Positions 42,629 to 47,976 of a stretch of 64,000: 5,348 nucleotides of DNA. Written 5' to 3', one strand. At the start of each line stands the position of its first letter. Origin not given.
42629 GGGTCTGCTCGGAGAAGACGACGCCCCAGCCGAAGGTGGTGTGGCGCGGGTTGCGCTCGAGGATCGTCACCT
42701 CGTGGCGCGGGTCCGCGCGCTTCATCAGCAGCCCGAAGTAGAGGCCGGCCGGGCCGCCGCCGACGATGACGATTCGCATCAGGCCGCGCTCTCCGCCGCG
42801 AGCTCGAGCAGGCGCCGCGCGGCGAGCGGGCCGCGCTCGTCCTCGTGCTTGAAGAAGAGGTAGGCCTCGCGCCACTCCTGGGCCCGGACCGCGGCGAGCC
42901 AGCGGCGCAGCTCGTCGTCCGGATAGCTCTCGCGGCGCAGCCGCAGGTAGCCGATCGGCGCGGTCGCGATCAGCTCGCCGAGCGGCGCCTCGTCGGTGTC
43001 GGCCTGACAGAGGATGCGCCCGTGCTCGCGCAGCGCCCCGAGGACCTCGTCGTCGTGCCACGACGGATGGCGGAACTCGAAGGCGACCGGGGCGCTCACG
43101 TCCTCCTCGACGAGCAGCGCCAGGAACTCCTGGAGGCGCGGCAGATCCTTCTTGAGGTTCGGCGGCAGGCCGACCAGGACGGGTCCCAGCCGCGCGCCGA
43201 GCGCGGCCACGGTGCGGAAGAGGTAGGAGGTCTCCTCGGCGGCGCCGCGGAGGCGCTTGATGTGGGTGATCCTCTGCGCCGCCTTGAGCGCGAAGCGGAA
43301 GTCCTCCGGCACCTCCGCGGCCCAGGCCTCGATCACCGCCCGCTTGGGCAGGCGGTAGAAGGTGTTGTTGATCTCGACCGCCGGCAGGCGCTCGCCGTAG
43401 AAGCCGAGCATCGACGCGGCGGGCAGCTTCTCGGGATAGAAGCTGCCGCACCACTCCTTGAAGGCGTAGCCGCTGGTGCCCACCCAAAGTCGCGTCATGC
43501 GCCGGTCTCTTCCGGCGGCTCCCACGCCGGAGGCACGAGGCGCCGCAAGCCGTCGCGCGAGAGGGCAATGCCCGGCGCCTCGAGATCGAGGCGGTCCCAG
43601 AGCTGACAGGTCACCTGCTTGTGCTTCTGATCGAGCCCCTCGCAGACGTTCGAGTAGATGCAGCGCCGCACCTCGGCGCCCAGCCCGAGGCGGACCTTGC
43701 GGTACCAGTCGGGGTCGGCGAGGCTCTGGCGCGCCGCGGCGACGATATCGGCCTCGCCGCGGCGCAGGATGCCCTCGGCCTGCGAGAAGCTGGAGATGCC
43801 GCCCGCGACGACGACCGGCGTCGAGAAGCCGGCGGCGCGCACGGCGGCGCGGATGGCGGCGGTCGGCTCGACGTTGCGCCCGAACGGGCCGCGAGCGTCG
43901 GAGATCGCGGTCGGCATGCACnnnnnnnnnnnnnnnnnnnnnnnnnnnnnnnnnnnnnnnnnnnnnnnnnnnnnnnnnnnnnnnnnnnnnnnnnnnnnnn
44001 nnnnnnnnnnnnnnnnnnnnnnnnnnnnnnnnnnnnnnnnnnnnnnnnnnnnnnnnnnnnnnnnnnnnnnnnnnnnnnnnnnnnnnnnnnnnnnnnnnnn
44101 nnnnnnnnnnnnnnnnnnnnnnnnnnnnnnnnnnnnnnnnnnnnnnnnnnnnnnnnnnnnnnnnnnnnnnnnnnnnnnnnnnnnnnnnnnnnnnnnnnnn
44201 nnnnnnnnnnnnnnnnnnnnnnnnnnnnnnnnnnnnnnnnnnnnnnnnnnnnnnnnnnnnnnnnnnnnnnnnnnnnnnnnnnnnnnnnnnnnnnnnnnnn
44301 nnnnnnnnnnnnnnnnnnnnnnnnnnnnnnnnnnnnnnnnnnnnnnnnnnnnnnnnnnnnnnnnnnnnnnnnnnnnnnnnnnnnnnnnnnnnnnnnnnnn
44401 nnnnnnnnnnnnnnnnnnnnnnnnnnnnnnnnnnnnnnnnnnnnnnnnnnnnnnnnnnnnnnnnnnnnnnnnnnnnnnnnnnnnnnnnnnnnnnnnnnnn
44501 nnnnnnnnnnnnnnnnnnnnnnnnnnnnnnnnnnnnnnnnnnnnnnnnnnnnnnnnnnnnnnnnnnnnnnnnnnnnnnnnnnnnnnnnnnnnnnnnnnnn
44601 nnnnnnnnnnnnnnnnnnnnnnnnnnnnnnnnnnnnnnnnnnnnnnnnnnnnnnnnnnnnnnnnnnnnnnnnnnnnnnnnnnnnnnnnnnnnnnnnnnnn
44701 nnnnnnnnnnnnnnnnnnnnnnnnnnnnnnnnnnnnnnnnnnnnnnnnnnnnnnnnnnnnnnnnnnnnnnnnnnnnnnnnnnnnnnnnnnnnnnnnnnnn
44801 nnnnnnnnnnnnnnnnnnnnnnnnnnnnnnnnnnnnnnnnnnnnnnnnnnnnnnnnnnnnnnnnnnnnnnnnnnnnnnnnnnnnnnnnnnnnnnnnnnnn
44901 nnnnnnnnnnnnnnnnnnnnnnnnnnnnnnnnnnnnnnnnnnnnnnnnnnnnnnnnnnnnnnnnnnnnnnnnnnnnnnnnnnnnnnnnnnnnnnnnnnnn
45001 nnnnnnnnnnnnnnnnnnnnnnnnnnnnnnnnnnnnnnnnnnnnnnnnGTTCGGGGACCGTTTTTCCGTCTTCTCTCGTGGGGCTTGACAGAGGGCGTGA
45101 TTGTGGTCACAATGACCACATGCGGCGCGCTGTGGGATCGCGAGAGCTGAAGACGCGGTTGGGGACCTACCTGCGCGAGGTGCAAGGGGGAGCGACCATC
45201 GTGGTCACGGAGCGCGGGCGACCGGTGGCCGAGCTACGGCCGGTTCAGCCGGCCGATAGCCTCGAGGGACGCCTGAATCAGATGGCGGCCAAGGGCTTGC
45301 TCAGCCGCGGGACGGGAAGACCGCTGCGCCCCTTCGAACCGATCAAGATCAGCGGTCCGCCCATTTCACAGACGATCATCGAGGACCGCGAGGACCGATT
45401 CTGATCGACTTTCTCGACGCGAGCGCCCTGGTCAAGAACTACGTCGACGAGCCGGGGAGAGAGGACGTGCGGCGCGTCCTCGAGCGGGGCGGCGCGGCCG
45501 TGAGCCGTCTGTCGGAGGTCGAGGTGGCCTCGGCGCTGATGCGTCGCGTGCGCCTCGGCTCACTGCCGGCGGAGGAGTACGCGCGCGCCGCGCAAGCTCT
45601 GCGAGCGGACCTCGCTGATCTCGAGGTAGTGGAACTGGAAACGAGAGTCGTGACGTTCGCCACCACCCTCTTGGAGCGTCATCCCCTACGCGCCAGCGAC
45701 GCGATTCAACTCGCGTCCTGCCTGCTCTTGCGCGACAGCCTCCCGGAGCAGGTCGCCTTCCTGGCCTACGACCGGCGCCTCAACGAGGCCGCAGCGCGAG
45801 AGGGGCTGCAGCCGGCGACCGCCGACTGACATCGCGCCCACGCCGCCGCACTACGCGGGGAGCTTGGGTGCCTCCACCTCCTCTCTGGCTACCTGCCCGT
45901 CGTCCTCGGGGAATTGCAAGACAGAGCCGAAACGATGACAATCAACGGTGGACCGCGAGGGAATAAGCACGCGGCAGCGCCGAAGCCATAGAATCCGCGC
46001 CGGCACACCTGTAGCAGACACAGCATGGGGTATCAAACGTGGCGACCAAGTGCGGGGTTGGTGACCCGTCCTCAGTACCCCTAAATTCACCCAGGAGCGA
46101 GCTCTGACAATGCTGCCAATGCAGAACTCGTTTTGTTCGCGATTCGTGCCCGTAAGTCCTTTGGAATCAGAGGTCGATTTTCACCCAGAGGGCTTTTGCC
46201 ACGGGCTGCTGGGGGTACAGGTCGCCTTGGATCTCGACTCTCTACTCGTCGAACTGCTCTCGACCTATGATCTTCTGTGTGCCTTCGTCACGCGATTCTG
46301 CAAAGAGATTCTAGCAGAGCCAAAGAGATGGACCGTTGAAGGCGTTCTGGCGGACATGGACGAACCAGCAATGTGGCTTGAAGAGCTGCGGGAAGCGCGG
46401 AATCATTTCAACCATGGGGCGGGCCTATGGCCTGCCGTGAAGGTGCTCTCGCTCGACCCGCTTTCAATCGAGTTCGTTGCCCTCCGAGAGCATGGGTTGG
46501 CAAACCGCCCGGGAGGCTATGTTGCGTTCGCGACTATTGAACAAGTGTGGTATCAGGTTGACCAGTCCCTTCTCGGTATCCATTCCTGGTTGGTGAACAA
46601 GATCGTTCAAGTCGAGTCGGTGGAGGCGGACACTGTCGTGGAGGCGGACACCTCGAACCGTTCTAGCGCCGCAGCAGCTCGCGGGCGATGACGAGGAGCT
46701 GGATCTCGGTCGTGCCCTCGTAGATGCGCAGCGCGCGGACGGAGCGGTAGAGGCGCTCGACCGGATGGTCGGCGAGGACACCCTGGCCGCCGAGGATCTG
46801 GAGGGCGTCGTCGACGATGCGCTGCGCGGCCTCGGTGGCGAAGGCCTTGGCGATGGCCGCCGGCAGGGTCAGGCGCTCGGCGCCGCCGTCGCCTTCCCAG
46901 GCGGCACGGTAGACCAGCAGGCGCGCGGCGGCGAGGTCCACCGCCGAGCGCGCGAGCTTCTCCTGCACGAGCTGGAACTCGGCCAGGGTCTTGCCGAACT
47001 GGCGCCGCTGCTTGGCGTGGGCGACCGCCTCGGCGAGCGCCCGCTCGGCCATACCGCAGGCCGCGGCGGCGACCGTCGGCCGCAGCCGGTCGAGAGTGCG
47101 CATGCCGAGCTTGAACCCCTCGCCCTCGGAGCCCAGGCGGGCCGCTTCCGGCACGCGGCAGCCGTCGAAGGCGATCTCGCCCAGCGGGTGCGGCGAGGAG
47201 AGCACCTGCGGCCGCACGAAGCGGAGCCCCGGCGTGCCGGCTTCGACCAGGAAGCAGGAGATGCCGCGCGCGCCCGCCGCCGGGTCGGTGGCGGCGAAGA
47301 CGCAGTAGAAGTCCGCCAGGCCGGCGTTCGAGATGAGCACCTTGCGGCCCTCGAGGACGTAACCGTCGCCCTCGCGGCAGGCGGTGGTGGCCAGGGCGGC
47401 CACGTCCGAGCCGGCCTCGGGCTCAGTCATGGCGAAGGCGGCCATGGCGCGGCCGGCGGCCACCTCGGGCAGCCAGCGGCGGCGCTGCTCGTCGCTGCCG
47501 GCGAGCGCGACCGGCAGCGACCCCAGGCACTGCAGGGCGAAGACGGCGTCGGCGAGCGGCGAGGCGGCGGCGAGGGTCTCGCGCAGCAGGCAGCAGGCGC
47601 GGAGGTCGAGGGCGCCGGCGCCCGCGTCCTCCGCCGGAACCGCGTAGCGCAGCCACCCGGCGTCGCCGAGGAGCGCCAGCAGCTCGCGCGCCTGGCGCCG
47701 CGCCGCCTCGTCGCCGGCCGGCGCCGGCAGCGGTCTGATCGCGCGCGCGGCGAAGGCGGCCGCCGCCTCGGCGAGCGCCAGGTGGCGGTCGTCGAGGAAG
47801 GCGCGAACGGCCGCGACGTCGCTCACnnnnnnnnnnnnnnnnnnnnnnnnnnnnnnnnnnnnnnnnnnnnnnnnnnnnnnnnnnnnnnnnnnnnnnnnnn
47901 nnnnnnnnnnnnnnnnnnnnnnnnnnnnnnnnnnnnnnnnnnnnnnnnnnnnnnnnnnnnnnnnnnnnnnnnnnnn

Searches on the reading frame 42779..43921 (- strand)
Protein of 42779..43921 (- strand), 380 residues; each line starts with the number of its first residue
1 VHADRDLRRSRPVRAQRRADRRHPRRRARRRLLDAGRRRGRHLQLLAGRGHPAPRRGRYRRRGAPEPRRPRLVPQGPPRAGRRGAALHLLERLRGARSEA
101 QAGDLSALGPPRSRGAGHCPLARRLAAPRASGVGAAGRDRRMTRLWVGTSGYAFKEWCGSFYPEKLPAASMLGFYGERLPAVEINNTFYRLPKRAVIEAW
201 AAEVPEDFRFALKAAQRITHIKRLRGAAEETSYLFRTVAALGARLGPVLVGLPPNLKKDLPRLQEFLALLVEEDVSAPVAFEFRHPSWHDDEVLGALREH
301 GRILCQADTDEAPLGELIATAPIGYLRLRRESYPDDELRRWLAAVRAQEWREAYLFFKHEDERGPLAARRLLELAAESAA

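Call 66: search_protein_families(library=pfam, proteins=[window:42779-43921:-], max_evalue=0.01)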
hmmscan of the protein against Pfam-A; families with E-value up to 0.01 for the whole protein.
window:42779-43921:- (380 aa): 1 family
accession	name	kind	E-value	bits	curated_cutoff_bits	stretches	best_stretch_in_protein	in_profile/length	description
PF01904.24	DUF72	-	1.7e-55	188.9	25.3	1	162-373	1-216/217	Protein of unknown function DUF72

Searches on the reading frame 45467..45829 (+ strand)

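Call 66: search_protein_families(library=pfam, proteins=[window:45467-45829:+], max_evalue=0.01)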
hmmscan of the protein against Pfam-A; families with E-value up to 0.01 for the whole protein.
window:45467-45829:+ (120 aa): 1 family
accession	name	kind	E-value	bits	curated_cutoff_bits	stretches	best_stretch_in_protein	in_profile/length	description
PF01850.27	PIN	-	5.8e-07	30.6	23.6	1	2-109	22-118/120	PIN domain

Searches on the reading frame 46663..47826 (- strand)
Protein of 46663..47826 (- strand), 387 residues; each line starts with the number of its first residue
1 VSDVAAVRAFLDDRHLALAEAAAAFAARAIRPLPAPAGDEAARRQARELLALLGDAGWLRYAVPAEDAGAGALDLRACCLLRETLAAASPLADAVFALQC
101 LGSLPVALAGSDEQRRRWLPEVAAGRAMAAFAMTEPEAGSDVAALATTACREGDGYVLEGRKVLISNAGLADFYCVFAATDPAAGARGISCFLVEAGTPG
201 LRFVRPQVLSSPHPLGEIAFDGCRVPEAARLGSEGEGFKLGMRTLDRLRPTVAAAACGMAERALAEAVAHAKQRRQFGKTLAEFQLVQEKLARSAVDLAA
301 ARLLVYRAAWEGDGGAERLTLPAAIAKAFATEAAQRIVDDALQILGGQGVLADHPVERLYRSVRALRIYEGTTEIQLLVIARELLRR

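Call 64: search_protein_families(library=pfam, proteins=[window:46663-47826:-])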
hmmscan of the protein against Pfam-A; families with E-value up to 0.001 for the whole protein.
window:46663-47826:- (387 aa): 5 families
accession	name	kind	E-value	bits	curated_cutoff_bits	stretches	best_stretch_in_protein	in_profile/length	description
PF00441.29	Acyl-CoA_dh_1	-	4.5e-50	170.1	22.4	1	235-385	1-150/150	Acyl-CoA dehydrogenase, C-terminal domain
PF08028.16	Acyl-CoA_dh_2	-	1.8e-22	80.5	22.7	1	252-372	3-132/134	Acyl-CoA dehydrogenase, C-terminal domain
PF02770.24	Acyl-CoA_dh_M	-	1.1e-21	77.2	33.3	1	130-222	1-96/97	Acyl-CoA dehydrogenase, middle domain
PF02771.21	Acyl-CoA_dh_N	-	3.4e-17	63.3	22.9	1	13-125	2-112/113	Acyl-CoA dehydrogenase, N-terminal domain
PF22924.1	ACOX_C_alpha1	-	3.2e-06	27.5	27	1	316-385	100-169/169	Acyl-CoA oxidase, C-alpha1 domain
